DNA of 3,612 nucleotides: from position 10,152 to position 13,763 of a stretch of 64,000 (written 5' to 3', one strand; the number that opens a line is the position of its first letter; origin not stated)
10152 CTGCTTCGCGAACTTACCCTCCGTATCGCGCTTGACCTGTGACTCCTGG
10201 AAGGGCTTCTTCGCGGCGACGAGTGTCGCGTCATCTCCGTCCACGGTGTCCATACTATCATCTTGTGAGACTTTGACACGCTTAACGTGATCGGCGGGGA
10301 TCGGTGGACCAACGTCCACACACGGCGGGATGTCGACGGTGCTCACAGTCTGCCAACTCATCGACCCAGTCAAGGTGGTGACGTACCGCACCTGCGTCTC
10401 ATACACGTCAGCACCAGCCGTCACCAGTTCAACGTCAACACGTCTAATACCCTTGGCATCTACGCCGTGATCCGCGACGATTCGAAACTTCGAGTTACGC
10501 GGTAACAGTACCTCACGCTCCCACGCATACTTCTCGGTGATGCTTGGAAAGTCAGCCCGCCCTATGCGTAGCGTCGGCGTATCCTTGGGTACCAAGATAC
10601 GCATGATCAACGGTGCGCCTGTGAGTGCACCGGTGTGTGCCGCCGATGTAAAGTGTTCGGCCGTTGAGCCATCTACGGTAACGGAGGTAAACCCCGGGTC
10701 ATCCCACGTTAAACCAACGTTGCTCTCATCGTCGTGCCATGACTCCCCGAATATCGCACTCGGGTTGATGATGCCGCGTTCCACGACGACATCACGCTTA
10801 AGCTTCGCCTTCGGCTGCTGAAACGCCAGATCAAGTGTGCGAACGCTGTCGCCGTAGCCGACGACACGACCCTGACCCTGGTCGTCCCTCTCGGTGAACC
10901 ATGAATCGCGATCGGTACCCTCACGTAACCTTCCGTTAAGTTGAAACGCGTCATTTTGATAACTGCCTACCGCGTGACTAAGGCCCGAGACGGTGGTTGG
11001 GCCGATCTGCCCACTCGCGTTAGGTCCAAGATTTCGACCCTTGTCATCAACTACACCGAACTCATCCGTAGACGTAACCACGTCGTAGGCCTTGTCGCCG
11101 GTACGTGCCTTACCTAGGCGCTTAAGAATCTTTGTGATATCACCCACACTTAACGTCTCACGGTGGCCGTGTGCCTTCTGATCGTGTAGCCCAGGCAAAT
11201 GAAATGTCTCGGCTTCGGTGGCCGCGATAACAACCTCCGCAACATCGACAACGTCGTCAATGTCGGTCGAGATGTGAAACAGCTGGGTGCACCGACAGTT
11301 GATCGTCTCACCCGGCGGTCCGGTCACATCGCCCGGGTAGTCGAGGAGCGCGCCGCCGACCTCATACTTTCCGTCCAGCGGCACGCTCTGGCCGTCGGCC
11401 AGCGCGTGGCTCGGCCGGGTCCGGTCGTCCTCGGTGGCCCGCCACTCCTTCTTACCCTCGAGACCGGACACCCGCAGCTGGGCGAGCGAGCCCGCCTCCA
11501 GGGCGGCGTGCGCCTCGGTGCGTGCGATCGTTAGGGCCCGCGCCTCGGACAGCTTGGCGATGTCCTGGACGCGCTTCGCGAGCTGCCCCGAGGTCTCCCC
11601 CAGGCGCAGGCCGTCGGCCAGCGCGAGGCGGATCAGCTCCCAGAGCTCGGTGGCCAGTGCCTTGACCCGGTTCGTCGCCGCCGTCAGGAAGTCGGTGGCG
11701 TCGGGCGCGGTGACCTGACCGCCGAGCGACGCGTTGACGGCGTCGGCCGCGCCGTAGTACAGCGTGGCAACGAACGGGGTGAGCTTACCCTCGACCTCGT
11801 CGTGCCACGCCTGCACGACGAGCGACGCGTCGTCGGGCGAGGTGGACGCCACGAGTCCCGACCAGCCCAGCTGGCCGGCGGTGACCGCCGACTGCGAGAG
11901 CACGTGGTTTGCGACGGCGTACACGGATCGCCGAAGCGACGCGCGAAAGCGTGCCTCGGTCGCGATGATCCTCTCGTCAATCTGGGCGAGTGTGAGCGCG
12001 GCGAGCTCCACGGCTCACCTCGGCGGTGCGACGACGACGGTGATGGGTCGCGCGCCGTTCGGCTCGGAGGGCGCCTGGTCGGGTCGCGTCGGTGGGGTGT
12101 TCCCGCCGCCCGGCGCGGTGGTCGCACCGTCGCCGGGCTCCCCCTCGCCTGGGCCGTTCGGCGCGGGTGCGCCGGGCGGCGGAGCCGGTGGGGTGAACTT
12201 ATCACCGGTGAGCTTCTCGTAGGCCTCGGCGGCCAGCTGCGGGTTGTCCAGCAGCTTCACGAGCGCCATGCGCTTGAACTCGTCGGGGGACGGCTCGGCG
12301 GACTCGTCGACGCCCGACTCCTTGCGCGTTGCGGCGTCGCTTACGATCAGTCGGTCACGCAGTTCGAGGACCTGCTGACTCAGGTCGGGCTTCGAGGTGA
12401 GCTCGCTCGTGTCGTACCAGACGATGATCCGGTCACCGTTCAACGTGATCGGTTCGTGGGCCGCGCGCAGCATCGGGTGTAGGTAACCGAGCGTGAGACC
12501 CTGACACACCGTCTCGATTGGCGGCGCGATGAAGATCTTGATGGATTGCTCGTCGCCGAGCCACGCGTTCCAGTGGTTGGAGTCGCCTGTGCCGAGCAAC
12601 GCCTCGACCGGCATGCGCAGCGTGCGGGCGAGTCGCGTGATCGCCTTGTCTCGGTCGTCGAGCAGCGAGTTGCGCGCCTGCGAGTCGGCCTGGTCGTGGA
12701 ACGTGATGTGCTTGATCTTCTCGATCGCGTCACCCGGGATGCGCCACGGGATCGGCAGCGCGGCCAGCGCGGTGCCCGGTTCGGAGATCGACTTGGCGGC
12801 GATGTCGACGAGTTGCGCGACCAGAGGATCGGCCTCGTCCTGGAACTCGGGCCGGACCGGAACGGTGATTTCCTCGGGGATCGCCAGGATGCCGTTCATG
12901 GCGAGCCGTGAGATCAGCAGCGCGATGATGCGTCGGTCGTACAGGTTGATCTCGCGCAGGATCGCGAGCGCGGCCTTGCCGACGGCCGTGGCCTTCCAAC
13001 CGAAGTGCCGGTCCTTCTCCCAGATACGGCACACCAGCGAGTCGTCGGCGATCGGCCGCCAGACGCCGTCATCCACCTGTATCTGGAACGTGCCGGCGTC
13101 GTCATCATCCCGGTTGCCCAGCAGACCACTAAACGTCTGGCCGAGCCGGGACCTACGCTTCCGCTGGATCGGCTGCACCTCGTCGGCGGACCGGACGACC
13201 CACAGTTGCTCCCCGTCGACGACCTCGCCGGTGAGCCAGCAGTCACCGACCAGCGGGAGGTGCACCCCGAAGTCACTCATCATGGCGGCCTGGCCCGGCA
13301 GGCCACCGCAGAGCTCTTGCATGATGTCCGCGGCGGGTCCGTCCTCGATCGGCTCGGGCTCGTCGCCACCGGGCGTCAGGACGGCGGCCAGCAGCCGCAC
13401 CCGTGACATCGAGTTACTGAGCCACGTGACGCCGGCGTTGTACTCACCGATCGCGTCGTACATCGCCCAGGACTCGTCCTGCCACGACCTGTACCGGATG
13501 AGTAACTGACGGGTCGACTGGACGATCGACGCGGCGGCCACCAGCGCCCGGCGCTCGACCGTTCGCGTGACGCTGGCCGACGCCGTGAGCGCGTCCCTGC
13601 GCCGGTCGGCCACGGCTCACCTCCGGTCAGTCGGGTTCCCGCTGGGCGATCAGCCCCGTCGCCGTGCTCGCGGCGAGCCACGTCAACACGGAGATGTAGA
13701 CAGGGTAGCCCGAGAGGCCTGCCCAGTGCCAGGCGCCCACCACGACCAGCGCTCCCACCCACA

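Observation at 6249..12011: Giant 1,920-aa MuF head protein carrying two ADP-ribosyltransferase domains, a kinase-like domain and a Nudix domain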

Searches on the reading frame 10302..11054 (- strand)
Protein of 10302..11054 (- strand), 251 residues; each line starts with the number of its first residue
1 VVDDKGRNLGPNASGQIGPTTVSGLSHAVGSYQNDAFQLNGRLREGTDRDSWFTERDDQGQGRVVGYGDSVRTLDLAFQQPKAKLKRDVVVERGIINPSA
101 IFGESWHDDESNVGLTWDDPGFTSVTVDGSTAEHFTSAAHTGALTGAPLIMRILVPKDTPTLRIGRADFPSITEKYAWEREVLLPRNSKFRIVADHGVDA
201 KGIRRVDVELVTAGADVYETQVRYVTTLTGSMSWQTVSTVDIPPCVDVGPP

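Call 48: search_protein_representatives(protein=window:10302-11054:-)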
Query: 251 residues. Proteins with E-value up to 0.001 (for the whole library): 546; up to 1e-10: 165; up to 1e-30: 12. The best 150 are listed.
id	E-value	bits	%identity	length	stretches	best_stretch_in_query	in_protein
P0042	8.2e-72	258.1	41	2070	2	10-223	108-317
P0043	2.9e-64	233.4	48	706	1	14-250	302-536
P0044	2.7e-61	223.6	42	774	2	23-214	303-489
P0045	2.0e-52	194.5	42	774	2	9-251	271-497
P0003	1.0e-51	192.2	41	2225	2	10-250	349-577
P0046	8.2e-50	186.0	45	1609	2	9-250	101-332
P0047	3.1e-48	180.8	48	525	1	9-210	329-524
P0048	2.4e-45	171.4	44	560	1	9-251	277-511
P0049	4.6e-38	147.5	45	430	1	16-213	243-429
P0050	6.3e-37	143.8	40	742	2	28-251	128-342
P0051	6.5e-33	130.6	39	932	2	81-215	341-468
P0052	2.1e-32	129.0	39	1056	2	74-216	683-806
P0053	6.8e-30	120.7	38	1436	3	72-216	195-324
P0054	7.1e-30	120.7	43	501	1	16-213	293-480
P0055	7.1e-30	120.7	35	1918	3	48-213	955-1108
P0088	2.1e-16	76.6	38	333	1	80-215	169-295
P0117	8.9e-14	68.0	41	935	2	83-215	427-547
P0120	1.0e-13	67.7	40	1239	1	70-212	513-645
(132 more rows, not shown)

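Call 84: find_encoding_contigs(protein=P0052, flank=6000, max_places=2)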
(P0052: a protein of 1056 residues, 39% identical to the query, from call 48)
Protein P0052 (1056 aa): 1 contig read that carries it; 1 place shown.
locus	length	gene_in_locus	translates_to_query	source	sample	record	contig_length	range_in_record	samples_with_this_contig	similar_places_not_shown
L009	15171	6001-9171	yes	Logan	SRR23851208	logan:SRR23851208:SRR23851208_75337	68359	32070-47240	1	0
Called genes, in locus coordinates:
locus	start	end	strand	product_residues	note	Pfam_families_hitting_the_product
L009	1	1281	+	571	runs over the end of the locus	-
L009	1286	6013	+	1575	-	PF04233:Phage_Mu_F, PF03496:ADPrib_exo_Tox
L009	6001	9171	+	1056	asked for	PF03496:ADPrib_exo_Tox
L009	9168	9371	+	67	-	-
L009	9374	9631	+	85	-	-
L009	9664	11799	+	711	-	PF02834:LigT_PEase (faint), PF13563:2_5_RNA_ligase2, PF03496:ADPrib_exo_Tox, PF00293:NUDIX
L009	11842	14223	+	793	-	-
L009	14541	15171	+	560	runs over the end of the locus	-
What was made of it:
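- L009 has a 711-aa gene with 2H, ART and Nudix hits next to the MuF gene (call 84).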

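Call 85: find_encoding_contigs(protein=P0120, flank=7000, max_places=1)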
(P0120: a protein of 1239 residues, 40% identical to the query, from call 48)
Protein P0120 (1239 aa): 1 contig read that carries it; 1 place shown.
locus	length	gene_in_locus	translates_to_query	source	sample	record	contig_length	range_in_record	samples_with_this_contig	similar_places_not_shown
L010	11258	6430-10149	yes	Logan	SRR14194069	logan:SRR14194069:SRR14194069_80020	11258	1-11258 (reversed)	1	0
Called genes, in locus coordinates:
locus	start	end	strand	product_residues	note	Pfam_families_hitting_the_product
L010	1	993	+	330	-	?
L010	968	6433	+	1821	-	PF04233:Phage_Mu_F, PF03496:ADPrib_exo_Tox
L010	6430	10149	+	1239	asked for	PF03496:ADPrib_exo_Tox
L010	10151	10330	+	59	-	-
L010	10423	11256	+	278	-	?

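Call 86: find_encoding_contigs(protein=P0117, flank=7000, max_places=1)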
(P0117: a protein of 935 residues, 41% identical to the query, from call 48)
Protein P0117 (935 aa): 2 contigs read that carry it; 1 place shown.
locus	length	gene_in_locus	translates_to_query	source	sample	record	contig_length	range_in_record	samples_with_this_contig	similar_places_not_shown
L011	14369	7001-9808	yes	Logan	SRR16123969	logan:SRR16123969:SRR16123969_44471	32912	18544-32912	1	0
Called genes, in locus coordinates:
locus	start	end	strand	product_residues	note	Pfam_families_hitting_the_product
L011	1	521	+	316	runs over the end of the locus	-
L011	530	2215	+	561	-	-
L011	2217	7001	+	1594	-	PF04233:Phage_Mu_F, PF03496:ADPrib_exo_Tox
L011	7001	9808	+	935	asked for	PF03496:ADPrib_exo_Tox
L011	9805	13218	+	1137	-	PF20223:DUF6582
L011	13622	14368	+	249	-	?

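Call 87: find_encoding_contigs(protein=P0088, flank=7000, max_places=1)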
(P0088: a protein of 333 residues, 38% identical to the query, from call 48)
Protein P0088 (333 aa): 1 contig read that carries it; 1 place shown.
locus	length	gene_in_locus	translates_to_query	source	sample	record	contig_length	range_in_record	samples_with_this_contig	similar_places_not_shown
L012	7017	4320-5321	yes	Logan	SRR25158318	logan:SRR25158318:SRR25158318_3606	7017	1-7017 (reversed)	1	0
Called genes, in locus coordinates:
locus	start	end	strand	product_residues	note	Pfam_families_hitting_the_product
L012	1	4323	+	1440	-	?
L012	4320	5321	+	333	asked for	PF03496:ADPrib_exo_Tox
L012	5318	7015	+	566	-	?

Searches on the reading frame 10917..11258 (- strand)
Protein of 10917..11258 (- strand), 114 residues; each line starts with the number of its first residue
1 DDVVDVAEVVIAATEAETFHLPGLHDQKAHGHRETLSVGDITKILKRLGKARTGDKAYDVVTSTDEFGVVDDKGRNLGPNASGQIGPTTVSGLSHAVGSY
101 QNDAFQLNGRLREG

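Call 76: search_dna_similar(query=window:10917-11258:-, collection=phages, mode=protein, max_rows=25, max_evalue=0.001)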
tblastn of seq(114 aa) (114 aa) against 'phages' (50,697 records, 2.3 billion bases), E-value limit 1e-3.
No match.
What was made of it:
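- Tried and rejected: N module. aa 250-363 with the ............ motif gave no tblastn hit in 50,697 phage records (call 76).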

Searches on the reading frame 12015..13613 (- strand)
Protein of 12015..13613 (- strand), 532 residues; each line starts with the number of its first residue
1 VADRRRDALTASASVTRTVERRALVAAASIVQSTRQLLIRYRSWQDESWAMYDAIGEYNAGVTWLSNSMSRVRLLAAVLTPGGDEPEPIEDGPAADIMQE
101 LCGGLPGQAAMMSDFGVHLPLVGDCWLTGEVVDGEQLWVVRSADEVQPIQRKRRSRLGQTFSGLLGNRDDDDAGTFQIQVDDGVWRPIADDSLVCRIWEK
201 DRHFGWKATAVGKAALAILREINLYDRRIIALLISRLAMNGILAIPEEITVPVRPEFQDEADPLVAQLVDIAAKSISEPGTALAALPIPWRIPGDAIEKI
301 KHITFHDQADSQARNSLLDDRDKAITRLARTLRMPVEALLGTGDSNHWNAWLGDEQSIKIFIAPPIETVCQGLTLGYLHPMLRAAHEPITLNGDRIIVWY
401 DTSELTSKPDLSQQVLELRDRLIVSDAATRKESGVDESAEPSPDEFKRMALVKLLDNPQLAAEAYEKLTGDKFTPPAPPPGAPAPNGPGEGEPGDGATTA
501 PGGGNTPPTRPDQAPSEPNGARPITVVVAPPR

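Call 6: search_protein_families(library=pfam, proteins=[window:12015-13613:-], max_evalue=1)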
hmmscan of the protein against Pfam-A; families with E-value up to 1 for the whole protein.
window:12015-13613:- (532 aa): 1 family
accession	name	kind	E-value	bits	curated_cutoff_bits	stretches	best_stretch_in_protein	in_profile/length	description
PF22638.1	FlgK_D1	-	0.11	12.5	28.6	1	307-334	95-122/233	Flagellar hook-associated protein FlgK helical domain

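Call 7: search_protein_families(library=phrogs, proteins=[window:12015-13613:-], max_evalue=0.01)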
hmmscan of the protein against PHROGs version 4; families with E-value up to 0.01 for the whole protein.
window:12015-13613:- (532 aa): 1 family
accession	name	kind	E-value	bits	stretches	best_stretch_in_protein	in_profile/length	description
phrog_776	-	head and packaging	3.8e-103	347.3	1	14-518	14-513/620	portal protein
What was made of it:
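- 12015..13613 (-): Portal gene immediately upstream (532 aa). phrog_776, E 3.8e-103 (call 7)
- Checked: It starts 3 nt after the portal gene at 12015..13613 (phrog_776, E 3.8e-103, call 7).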
